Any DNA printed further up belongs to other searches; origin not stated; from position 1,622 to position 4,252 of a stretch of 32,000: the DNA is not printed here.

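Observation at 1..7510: Pel-like, probably c-di-GMP-gated exopolysaccharide operon with non-canonical membership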

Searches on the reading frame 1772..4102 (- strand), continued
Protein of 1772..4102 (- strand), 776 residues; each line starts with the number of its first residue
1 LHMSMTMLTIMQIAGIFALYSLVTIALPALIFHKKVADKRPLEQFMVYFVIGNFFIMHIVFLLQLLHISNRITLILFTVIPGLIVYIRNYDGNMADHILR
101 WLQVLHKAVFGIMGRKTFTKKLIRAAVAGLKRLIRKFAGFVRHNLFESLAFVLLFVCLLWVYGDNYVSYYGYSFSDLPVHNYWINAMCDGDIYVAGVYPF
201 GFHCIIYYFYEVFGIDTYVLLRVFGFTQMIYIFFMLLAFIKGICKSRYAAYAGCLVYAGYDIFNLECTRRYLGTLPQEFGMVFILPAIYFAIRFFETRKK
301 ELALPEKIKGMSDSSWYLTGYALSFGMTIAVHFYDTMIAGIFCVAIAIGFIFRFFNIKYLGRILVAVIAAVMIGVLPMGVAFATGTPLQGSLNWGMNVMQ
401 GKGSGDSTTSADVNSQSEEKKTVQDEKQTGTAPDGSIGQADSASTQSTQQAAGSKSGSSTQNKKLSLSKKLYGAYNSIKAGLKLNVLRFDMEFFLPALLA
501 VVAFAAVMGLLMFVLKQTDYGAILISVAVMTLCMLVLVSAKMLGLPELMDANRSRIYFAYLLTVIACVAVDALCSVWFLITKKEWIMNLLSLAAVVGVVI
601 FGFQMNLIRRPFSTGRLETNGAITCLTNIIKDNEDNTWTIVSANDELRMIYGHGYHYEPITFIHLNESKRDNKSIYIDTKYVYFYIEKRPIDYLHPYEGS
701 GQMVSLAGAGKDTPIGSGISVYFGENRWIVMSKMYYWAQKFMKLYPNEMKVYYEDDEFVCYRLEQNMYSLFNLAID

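Call 79: search_protein_families(library=pfam, proteins=[L049:4051-6591:+, L040:5802-6839:+, L048:6023-6637:+, L011:2373-3845:-, L010:20856-22289:-], max_evalue=0.0001)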
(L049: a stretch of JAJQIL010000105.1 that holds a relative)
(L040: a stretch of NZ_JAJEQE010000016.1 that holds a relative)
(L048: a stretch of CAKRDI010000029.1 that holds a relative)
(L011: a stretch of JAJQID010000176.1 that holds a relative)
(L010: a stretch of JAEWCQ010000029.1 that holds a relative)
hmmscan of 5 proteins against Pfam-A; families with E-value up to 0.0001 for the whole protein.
L049:4051-6591:+ (847 aa): 4 families
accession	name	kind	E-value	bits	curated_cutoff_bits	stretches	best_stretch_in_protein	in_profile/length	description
PF00072.30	Response_reg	-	8.3e-43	145.5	30.2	2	728-843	1-110/111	Response regulator receiver domain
PF02518.31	HATPase_c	-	3.9e-27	95.3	26.4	1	455-572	2-110/111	Histidine kinase-, DNA gyrase B-, and HSP90-like ATPase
PF00512.31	HisKA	-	5.3e-20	71.7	26.9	1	341-407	1-66/66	His Kinase A (phospho-acceptor) domain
PF02743.24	dCache_1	-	1.2e-06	28.7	45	1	46-277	10-239/240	Cache domain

L040:5802-6839:+ (346 aa): 3 families
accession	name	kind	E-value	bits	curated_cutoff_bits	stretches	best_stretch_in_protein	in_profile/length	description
PF11380.13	Stealth_CR2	-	1.9e-47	160.3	39.4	1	50-150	1-102/108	Stealth protein CR2, conserved region 2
PF17101.10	Stealth_CR1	-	2.8e-14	52.9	27.2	1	11-35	1-25/29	Stealth protein CR1, conserved region 1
PF17102.10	Stealth_CR3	-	7.3e-07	29.4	24.2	1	228-264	2-38/49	Stealth protein CR3, conserved region 3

L048:6023-6637:+ (205 aa): 1 family
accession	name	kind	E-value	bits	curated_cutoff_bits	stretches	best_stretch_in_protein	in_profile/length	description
PF04055.27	Radical_SAM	-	6.2e-17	62.7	29.5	1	17-184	1-160/166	Radical SAM superfamily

L011:2373-3845:- (490 aa): 1 family
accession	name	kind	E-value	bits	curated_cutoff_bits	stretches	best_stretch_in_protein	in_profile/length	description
PF05402.18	PqqD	-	9.6e-11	42.3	23.4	1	38-97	11-67/67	Coenzyme PQQ synthesis protein D (PqqD)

L010:20856-22289:- (477 aa): 2 families
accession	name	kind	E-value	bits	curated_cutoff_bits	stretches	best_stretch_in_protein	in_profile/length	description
PF16116.10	DUF4832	-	1.9e-61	208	29.2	1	238-459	1-216/216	Domain of unknown function (DUF4832)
PF16173.10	DUF4874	-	7.6e-52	175.6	30.1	1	51-214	1-159/159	Domain of unknown function (DUF4874)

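Call 92: search_protein_representatives(alignment_id=A1)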
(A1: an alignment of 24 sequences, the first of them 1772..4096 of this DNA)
Query: 24 sequences, 794 profile positions. Proteins with E-value up to 0.001 (for the whole library): 1134; up to 1e-10: 860; up to 1e-30: 491. The best 150 are listed.
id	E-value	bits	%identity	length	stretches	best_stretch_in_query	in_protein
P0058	0.0e+00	1131.4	-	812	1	1-792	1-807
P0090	0.0e+00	1103.9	-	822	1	1-792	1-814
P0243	0.0e+00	1100.9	-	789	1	1-792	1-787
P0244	0.0e+00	1093.1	-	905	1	1-791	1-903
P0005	0.0e+00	1089.3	-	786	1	1-786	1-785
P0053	0.0e+00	1084.8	-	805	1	1-792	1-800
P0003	0.0e+00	1070.0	-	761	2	1-432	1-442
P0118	0.0e+00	1062.6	-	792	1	1-791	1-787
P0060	0.0e+00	1058.5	-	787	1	1-792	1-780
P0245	0.0e+00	1055.9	-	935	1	1-792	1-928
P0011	0.0e+00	1042.8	-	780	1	1-793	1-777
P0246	0.0e+00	1040.8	-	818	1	1-793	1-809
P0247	0.0e+00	1040.0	-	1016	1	1-792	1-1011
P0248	0.0e+00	1037.9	-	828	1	1-791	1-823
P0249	0.0e+00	1025.7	-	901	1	1-791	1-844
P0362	2.6e-139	482.4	-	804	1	9-791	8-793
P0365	5.6e-133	461.5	-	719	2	4-429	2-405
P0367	4.2e-132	458.6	-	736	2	9-437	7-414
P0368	1.0e-130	454.0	-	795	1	3-791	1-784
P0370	2.4e-127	442.9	-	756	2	8-437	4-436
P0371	1.1e-126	440.7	-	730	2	6-428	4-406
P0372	2.2e-126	439.7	-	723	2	3-418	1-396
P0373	4.6e-126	438.6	-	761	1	8-792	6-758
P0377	4.6e-123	428.7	-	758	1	3-787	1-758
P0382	6.4e-115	401.8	-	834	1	6-789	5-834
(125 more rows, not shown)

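Call 93: search_protein_families(library=pfam, proteins=[P0362, P0365, P0367, P0368, P0370, P0371, P0372, P0373, P0377, P0382], max_evalue=0.01)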
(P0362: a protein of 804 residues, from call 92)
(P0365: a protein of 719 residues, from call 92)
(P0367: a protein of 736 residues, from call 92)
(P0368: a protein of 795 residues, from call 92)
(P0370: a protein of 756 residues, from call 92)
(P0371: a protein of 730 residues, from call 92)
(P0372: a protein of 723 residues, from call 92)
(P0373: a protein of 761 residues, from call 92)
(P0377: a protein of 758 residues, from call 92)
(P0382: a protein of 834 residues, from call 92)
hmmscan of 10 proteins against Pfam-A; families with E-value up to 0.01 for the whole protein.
P0362 (804 aa): 1 family
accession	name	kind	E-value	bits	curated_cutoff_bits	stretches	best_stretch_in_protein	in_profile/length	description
PF12420.13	DUF3671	-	0.0026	17.7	34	1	410-544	65-198/223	Fam-L, Fam-M like protein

P0365 (719 aa): 1 family
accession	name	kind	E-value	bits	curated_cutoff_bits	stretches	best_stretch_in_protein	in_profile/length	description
PF20176.3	DUF6541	-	0.0073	15.1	29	0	187-360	155-337/646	Family of unknown function (DUF6541)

P0367 (736 aa): 0 families

P0368 (795 aa): 0 families

P0370 (756 aa): 0 families

P0371 (730 aa): 0 families

P0372 (723 aa): 0 families

P0373 (761 aa): 0 families

P0377 (758 aa): 1 family
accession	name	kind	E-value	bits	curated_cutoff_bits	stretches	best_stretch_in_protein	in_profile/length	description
PF20176.3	DUF6541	-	6.2e-05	21.9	29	0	188-336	156-310/646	Family of unknown function (DUF6541)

P0382 (834 aa): 0 families
